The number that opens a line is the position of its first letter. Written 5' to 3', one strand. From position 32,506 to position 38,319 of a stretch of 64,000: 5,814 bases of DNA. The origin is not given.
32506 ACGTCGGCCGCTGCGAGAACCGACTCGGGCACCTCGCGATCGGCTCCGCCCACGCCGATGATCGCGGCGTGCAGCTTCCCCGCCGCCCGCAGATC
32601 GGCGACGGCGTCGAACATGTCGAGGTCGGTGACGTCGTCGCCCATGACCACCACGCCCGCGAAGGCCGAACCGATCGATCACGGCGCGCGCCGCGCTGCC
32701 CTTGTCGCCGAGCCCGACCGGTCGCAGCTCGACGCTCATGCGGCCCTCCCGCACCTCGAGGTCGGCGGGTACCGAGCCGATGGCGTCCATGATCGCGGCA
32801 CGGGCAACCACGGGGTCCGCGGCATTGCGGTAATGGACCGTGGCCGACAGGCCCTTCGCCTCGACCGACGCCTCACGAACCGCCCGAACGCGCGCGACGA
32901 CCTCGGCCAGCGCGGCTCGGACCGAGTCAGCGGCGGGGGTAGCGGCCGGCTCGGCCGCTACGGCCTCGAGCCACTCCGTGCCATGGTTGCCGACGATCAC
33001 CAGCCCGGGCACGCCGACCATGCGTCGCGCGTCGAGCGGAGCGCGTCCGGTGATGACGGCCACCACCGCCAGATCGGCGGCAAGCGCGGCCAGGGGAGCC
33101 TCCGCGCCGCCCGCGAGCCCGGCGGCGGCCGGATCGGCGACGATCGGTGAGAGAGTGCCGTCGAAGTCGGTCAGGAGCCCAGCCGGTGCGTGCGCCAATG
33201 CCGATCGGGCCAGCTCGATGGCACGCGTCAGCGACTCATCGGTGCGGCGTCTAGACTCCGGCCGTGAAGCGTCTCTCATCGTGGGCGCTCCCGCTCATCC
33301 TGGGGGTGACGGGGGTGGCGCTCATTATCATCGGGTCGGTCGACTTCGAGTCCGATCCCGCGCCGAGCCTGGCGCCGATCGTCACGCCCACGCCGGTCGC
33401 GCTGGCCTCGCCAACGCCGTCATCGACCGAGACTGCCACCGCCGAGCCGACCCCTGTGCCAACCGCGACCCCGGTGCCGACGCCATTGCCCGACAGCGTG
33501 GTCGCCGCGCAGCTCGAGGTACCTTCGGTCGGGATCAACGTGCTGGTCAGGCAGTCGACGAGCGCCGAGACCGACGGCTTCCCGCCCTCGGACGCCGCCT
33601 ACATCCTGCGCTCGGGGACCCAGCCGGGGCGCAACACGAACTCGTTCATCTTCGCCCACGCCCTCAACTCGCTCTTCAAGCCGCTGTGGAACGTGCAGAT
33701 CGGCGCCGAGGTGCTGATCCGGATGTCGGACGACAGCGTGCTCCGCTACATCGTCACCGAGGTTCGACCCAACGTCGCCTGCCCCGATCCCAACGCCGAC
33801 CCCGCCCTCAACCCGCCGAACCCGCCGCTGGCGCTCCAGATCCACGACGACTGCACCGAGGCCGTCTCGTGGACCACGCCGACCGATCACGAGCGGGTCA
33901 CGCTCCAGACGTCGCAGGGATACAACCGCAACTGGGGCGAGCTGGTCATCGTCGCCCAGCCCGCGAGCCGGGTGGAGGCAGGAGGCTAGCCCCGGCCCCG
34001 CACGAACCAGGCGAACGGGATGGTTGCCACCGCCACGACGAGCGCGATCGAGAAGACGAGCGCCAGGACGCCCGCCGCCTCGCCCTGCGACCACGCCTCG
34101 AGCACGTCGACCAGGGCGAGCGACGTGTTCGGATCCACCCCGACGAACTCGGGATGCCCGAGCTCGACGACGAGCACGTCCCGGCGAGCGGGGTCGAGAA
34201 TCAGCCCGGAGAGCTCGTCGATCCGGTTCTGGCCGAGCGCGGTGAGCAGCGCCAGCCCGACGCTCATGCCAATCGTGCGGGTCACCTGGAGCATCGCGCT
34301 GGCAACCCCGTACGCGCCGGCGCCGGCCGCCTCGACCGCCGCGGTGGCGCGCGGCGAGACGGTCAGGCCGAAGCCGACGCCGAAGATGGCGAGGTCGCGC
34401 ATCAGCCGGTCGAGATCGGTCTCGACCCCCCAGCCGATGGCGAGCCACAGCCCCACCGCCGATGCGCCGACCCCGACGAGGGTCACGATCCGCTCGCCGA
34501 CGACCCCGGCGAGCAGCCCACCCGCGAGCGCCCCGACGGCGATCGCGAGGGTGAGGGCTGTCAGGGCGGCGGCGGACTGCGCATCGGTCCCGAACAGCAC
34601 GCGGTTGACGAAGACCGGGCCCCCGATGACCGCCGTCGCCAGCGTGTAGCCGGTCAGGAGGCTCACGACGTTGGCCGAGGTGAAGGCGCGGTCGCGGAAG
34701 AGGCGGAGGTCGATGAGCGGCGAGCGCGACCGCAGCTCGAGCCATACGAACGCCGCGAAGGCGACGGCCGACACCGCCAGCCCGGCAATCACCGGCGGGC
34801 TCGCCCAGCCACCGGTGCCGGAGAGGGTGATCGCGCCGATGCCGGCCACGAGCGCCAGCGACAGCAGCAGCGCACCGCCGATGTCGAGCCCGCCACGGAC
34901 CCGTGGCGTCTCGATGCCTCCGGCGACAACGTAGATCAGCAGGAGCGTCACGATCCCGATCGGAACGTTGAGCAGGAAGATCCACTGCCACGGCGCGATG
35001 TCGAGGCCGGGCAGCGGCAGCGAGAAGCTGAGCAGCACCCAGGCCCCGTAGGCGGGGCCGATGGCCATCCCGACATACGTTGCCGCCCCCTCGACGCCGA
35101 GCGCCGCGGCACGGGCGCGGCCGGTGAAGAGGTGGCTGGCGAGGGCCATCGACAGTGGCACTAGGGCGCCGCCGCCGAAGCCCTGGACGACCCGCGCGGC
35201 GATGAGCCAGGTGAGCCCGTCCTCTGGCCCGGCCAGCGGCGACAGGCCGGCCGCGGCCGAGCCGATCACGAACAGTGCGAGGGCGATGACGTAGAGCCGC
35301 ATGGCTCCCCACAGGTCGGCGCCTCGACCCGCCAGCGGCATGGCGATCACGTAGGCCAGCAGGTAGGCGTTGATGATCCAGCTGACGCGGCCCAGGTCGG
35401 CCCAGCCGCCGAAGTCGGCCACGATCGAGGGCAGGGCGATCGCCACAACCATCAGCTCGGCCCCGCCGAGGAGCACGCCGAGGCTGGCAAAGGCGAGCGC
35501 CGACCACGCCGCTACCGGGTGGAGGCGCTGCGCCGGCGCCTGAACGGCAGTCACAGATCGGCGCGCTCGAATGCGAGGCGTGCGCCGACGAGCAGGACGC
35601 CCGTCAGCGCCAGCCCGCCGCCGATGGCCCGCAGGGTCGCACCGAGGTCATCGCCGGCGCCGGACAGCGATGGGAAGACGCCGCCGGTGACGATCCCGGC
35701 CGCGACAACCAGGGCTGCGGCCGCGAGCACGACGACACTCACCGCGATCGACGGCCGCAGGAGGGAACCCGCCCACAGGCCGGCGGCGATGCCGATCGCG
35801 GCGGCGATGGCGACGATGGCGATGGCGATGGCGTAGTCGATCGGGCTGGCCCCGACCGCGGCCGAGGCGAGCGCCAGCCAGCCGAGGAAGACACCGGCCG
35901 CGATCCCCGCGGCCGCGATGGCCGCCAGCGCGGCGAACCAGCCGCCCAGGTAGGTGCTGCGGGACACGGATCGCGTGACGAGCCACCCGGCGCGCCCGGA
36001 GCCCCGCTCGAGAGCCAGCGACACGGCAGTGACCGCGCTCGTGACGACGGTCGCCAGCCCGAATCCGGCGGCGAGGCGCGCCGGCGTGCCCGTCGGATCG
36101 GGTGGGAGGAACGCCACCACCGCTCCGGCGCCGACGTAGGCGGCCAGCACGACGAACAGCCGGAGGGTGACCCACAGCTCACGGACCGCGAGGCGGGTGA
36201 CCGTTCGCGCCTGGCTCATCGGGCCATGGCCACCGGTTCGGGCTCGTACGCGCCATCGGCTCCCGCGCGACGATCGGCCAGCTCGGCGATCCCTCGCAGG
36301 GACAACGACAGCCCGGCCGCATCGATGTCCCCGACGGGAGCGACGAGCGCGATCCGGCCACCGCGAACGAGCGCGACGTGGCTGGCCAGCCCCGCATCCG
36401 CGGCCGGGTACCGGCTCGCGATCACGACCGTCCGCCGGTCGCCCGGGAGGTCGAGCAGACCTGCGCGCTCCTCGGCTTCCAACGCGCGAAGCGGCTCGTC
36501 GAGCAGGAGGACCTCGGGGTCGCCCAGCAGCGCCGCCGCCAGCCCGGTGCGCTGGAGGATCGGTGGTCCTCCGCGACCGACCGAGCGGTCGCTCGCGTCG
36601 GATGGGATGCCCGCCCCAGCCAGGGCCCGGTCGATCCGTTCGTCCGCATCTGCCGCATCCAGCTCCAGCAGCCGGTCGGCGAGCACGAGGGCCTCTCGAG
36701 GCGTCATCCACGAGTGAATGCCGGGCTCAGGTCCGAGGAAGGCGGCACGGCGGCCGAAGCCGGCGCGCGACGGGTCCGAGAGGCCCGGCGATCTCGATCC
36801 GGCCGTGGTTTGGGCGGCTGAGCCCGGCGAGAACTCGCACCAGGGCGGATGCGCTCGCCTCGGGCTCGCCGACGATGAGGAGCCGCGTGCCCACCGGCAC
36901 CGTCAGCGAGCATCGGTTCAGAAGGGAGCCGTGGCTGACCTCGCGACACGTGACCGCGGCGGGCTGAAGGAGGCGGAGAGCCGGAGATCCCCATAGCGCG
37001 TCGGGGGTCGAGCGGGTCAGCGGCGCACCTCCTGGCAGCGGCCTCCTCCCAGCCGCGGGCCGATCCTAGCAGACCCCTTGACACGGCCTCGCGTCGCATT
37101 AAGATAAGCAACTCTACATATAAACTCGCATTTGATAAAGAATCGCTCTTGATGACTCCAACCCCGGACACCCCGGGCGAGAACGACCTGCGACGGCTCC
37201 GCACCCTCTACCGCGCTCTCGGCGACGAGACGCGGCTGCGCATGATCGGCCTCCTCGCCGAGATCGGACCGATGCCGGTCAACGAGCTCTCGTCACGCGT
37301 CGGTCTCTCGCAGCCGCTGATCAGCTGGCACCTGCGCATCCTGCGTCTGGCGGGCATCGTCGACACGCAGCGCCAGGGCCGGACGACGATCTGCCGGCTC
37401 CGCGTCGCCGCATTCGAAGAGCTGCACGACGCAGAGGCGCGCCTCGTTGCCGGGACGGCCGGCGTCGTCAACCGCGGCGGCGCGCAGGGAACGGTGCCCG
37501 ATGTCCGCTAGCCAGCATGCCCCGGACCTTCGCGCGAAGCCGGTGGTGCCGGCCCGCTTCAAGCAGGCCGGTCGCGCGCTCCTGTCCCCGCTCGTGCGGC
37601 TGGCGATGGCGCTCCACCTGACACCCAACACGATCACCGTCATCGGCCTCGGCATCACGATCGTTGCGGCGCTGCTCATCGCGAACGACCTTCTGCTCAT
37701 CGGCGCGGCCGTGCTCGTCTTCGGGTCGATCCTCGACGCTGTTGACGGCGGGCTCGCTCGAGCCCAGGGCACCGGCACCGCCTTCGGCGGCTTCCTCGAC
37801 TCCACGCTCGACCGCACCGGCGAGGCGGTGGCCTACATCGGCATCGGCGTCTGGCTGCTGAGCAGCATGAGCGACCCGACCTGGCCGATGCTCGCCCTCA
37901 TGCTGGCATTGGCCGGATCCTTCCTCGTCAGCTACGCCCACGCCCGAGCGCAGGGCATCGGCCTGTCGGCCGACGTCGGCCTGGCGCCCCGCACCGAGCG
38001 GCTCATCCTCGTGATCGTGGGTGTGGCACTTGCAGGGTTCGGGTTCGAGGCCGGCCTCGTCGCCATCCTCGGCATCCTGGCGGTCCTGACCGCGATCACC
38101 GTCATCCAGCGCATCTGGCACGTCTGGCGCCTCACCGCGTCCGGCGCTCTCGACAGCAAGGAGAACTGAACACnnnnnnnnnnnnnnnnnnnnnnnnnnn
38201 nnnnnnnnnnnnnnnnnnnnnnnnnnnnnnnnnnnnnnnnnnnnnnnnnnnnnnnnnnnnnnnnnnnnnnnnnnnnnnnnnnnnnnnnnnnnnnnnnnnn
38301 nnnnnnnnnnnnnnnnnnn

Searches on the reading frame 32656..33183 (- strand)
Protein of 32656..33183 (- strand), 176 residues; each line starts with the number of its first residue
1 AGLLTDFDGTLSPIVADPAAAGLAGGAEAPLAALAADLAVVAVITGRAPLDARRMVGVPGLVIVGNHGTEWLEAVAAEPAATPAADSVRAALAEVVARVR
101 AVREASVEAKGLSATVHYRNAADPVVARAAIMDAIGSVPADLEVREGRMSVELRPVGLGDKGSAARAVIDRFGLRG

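Call 30: search_protein_families(library=pfam, proteins=[window:32656-33183:-], max_evalue=0.01)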
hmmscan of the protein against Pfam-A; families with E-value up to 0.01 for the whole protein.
seq(176 aa): 2 families
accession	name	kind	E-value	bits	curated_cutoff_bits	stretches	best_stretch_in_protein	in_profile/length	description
PF02358.22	Trehalose_PPase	-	4.3e-29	101.7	27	1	4-173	1-178/235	Trehalose-phosphatase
PF00449.26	Urease_alpha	-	0.0092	16.7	23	0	109-150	53-94/121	Urease alpha-subunit, N-terminal domain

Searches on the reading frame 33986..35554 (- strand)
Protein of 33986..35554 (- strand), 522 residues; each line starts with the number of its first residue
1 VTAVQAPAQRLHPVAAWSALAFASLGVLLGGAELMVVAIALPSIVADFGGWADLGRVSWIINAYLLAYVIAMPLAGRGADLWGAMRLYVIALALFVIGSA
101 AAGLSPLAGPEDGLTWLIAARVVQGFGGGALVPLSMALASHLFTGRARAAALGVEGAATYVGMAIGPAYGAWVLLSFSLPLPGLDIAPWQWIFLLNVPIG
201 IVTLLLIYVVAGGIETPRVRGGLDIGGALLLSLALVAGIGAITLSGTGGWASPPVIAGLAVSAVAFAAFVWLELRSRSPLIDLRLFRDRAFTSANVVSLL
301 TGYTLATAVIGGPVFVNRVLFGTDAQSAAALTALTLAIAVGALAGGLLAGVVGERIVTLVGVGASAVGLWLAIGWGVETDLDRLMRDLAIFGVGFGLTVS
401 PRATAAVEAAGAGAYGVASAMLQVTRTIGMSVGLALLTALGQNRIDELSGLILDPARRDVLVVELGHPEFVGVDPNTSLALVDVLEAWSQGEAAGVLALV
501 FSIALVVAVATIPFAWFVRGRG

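Call 52: search_protein_families(library=pfam, proteins=[window:33986-35554:-], max_evalue=0.001)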
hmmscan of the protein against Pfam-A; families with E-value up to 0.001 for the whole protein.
window:33986-35554:- (522 aa): 1 family
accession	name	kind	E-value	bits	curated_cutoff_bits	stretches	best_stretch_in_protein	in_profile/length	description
PF07690.21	MFS_1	-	5.9e-31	108.1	33.4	1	24-433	2-346/347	Major Facilitator Superfamily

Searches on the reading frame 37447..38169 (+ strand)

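Call 52: search_protein_families(library=pfam, proteins=[window:37447-38169:+], max_evalue=0.001)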
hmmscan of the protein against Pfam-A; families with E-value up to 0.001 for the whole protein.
window:37447-38169:+ (240 aa): 1 family
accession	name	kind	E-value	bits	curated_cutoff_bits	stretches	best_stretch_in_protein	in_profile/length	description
PF01066.26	CDP-OH_P_transf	-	1e-14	55.6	22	1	59-215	3-149/152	CDP-alcohol phosphatidyltransferase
